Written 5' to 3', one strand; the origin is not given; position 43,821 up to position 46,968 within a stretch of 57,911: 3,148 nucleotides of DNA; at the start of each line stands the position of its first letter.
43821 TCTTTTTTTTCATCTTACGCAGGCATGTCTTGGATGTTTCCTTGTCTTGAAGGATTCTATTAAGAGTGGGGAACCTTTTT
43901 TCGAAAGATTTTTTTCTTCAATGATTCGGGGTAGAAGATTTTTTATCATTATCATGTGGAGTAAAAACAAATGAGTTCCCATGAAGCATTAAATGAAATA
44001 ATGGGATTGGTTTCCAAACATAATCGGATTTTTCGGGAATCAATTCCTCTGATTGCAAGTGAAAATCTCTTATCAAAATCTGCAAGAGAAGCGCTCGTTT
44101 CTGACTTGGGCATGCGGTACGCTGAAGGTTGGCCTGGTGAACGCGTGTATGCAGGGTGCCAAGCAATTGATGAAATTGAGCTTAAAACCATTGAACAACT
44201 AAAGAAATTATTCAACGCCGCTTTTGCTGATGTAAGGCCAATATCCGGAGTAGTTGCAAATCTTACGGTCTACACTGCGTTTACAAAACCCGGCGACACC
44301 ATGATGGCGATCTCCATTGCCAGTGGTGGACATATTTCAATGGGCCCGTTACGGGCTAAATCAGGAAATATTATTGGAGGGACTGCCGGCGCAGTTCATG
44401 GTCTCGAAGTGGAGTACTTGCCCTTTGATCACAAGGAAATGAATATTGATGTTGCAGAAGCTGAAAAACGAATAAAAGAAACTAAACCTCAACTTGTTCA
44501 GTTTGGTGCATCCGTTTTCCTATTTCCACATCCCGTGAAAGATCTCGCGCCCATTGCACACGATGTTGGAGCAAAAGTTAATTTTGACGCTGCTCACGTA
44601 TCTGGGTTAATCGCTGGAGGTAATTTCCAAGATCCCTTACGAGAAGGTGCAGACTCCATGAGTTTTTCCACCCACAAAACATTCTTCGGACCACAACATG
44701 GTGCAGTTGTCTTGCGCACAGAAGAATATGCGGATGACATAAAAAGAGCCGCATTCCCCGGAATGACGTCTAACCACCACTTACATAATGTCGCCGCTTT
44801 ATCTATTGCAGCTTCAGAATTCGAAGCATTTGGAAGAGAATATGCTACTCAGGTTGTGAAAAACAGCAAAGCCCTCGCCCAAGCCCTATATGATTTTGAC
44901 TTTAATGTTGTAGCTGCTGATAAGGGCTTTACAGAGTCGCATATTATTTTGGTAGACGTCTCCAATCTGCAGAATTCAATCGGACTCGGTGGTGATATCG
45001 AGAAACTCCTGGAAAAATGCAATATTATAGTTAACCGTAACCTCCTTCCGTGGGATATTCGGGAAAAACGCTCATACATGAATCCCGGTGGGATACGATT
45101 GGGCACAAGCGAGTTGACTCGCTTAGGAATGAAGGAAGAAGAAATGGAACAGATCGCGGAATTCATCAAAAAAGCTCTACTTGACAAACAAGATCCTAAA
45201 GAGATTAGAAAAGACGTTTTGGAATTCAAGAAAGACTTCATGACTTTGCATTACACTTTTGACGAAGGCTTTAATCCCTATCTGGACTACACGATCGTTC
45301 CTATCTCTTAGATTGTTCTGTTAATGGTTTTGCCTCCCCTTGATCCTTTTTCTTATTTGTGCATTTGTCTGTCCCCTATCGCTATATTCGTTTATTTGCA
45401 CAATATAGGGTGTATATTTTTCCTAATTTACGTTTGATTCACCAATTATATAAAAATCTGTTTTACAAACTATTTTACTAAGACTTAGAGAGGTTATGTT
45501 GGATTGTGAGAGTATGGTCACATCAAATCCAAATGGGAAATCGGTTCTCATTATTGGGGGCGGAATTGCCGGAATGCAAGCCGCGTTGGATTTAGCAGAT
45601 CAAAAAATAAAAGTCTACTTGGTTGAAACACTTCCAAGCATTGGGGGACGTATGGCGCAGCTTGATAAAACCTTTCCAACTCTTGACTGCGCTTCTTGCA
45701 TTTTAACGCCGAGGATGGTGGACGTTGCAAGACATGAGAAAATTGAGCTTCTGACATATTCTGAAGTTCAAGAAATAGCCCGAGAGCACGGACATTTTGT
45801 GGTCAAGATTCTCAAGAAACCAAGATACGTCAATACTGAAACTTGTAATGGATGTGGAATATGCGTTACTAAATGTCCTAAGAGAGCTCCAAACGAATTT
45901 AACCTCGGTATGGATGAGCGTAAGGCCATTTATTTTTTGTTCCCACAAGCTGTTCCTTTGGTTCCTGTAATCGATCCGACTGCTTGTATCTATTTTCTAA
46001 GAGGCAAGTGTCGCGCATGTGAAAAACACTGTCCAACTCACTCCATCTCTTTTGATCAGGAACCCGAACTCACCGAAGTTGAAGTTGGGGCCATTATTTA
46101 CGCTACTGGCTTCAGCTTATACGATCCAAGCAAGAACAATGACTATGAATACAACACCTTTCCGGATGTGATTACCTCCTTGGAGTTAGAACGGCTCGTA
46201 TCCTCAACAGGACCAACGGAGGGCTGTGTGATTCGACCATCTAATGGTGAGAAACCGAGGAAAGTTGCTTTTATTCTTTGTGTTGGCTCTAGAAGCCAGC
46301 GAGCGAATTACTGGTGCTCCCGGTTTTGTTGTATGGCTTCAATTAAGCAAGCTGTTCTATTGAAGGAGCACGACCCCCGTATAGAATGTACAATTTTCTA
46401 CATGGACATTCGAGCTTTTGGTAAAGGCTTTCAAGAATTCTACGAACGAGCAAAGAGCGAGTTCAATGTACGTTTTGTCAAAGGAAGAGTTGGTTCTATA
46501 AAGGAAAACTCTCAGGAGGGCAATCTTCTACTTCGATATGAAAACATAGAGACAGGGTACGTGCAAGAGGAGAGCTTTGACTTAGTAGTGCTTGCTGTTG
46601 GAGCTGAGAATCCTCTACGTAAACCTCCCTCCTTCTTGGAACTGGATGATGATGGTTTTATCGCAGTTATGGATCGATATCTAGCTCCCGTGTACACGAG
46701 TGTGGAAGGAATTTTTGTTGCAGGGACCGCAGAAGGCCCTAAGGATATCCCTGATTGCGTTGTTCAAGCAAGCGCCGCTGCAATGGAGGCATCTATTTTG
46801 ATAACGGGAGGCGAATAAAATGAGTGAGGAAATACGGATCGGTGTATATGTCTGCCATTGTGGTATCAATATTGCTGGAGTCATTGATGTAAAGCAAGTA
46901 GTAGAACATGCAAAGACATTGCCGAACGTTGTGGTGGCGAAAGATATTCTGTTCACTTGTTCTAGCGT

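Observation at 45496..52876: Mvh-type [NiFe] hydrogenase operon wired to two HdrA paralogues and a QmoC-like membrane subunit, with no HdrBC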

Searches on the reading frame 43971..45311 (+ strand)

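Call 3: search_protein_families(library=pfam, proteins=[window:43971-45311:+], max_evalue=0.01)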
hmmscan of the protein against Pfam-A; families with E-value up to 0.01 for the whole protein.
window:43971-45311:+ (446 aa): 4 families
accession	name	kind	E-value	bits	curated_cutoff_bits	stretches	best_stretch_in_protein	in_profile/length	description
PF00464.25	SHMT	-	1.5e-75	254.8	27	1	8-399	6-399/399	Serine hydroxymethyltransferase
PF00266.25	Aminotran_5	-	1.1e-05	25.1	21.5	1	138-286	107-250/371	Aminotransferase class-V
PF01041.23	DegT_DnrJ_EryC1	-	9e-05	22.3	19.8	1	144-273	85-214/360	DegT/DnrJ/EryC1/StrS aminotransferase family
PF03841.19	SelA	-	0.0048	16.4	22.8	1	194-260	172-236/367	L-seryl-tRNA selenium transferase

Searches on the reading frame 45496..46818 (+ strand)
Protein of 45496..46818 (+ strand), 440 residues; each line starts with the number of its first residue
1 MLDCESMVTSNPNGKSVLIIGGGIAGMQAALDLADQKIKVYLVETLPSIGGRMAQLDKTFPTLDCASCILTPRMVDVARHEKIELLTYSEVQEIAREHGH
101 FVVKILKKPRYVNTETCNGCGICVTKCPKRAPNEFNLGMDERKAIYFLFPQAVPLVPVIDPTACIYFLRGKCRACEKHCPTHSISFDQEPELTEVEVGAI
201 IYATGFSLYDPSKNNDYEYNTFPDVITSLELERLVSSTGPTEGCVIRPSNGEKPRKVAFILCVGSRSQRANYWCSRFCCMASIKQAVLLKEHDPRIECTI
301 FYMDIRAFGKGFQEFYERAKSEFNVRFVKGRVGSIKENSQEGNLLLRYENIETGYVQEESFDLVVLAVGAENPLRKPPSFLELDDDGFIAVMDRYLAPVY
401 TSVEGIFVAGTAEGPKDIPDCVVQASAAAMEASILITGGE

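Call 3: search_protein_families(library=pfam, proteins=[window:45496-46818:+], max_evalue=0.01)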
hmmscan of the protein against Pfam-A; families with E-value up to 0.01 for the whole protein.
window:45496-46818:+ (440 aa): 22 families
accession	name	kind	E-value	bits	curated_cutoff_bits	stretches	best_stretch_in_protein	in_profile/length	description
PF07992.20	Pyr_redox_2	-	3.9e-16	59.8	26.1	2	16-109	2-82/291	Pyridine nucleotide-disulphide oxidoreductase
PF12837.12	Fer4_6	-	1.2e-08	34.9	25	2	156-183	1-23/24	4Fe-4S binding domain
PF00037.32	Fer4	-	1.5e-08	34.5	21.1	1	111-131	2-22/24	4Fe-4S binding domain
PF13484.11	Fer4_16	-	5.6e-07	30.7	30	0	117-135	2-20/66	4Fe-4S double cluster binding domain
PF01266.30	DAO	-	7.9e-07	29.3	27.9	1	17-49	2-34/353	FAD dependent oxidoreductase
PF13450.12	NAD_binding_8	-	1.1e-06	29.2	21.9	1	19-58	1-40/68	NAD(P)-binding Rossmann-like domain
PF00890.30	FAD_binding_2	-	1.3e-06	28.3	20.4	1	17-52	2-37/414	FAD binding domain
PF12831.13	FAD_oxidored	-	1.9e-06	27.9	27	1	17-54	2-39/416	FAD dependent oxidoreductase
PF13237.11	Fer4_10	-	2.8e-06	27.6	25.5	1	111-130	3-24/53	4Fe-4S dicluster domain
PF13738.12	Pyr_redox_3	-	1.8e-05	24.6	30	1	12-104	162-248/305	Pyridine nucleotide-disulphide oxidoreductase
PF13454.12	NAD_binding_9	-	2.7e-05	24.7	21.8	0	312-370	103-154/155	FAD-NAD(P)-binding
PF12838.12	Fer4_7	-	8e-05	23.5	27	0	103-131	31-52/52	4Fe-4S dicluster domain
PF03486.20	HI0933_like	-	8.6e-05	22.5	50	1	16-52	2-38/244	HI0933-like protein Rossmann domain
PF01134.28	GIDA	-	0.00015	21.4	22.1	1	17-65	2-40/391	Glucose inhibited division protein A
PF13534.11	Fer4_17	-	0.0002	22.3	22.2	0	115-129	44-58/61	4Fe-4S dicluster domain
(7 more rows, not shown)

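Call 4: search_protein_families(library=ncbifam, proteins=[window:45496-46818:+], max_evalue=0.01)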
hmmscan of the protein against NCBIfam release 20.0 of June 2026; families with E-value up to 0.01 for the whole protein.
window:45496-46818:+ (440 aa): 91 families (the best 25 are shown)
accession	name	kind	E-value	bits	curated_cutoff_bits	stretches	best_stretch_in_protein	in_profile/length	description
NF040770.1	hetero_SS_HdrA2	exception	1.3e-159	532.8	1100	1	14-440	139-564/777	CoB-CoM heterodisulfide reductase HdrA2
NF041778.1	hetero_SS_HdrA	equivalog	8.8e-118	394.2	1400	1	15-439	143-573/771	ferredoxin:CoB-CoM heterodisulfide reductase subunit HdrA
NF041891.1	hdrA_Methbact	equivalog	4.5e-104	349.2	1300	1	14-438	133-558/762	ferredoxin:CoB-CoM heterodisulfide reductase subunit HdrA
TIGR01292.1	TRX_reduct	equivalog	1.1e-09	37.6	343.45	2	316-414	183-276/300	thioredoxin-disulfide reductase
NF009410.0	PRK12771.1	subfamily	3.4e-09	35.8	516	1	9-53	133-177/566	NAD(P)-binding protein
NF009409.0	PRK12770.1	subfamily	6.1e-09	35.4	343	1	350-431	265-345/360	putative glutamate synthase subunit beta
TIGR03467.1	HpnE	equivalog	5.8e-08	32.5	283.05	1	17-55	1-39/430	hydroxysqualene dehydroxylase HpnE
NF045637.1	carotdesatCrtDProt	equivalog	1.1e-07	30.7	580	1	17-75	1-59/485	1-hydroxycarotenoid 3,4-desaturase CrtD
NF005560.0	PRK07233.1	equivalog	4e-07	29.2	252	1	16-57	2-43/435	hypothetical protein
NF007205.0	PRK09626.1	equivalog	3.1e-06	27.1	93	1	109-186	11-73/105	2-oxoglutarate-acceptor oxidoreductase subunit OorD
TIGR00275.1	TIGR00275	subfamily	3.4e-06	26.2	183.8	1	17-51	1-35/401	aminoacetone oxidase family FAD-binding enzyme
NF005313.0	PRK06847.1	subfamily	3.6e-06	26.2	372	1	15-47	5-37/375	hypothetical protein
NF038196.1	ferrodoxin_EFR1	subfamily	8.7e-06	25.9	75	1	105-130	175-199/242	EFR1 family ferrodoxin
NF041087.1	bile_acid_BaiCD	equivalog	8.7e-06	24.1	825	1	8-54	374-420/642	bile acid Fe-S flavoenzyme BaiCD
TIGR02734.1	crtI_fam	subfamily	1e-05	24.4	238.1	1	17-76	1-61/504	phytoene desaturase family protein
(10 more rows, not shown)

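Call 52: search_solved_structures(query=window:45496-46818:+, max_evalue=1e-10, show_alignments=1)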
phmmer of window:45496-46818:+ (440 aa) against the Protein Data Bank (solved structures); distinct sequences matched with E-value up to 1e-10: 6.
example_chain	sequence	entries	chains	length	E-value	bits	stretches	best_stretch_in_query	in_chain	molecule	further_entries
8rvv_A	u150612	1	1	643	7.4e-136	456.6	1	16-440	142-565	H(2):CoB-CoM heterodisulfide,ferredoxin reductase subunit A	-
8rvu_a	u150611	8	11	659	7.5e-136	456.6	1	16-440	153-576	H(2):CoB-CoM heterodisulfide,ferredoxin reductase subunit A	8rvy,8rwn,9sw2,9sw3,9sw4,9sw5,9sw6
5odc_A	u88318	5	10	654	2.4e-129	435.2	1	17-440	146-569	Heterodisulfide reductase, subunit A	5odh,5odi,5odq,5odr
9sfi_A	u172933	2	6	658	1e-128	433.1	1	15-438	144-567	CoB--CoM heterodisulfide reductase iron-sulfur subunit A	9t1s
7bkb_A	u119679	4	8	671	9.6e-109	367.3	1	10-440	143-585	CoB--CoM heterodisulfide reductase iron-sulfur subunit A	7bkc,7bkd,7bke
6tjr_A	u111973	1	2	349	1.5e-43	152.4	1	192-433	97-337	Fumarate reductase/succinate dehydrogenase flavoprotein domain protein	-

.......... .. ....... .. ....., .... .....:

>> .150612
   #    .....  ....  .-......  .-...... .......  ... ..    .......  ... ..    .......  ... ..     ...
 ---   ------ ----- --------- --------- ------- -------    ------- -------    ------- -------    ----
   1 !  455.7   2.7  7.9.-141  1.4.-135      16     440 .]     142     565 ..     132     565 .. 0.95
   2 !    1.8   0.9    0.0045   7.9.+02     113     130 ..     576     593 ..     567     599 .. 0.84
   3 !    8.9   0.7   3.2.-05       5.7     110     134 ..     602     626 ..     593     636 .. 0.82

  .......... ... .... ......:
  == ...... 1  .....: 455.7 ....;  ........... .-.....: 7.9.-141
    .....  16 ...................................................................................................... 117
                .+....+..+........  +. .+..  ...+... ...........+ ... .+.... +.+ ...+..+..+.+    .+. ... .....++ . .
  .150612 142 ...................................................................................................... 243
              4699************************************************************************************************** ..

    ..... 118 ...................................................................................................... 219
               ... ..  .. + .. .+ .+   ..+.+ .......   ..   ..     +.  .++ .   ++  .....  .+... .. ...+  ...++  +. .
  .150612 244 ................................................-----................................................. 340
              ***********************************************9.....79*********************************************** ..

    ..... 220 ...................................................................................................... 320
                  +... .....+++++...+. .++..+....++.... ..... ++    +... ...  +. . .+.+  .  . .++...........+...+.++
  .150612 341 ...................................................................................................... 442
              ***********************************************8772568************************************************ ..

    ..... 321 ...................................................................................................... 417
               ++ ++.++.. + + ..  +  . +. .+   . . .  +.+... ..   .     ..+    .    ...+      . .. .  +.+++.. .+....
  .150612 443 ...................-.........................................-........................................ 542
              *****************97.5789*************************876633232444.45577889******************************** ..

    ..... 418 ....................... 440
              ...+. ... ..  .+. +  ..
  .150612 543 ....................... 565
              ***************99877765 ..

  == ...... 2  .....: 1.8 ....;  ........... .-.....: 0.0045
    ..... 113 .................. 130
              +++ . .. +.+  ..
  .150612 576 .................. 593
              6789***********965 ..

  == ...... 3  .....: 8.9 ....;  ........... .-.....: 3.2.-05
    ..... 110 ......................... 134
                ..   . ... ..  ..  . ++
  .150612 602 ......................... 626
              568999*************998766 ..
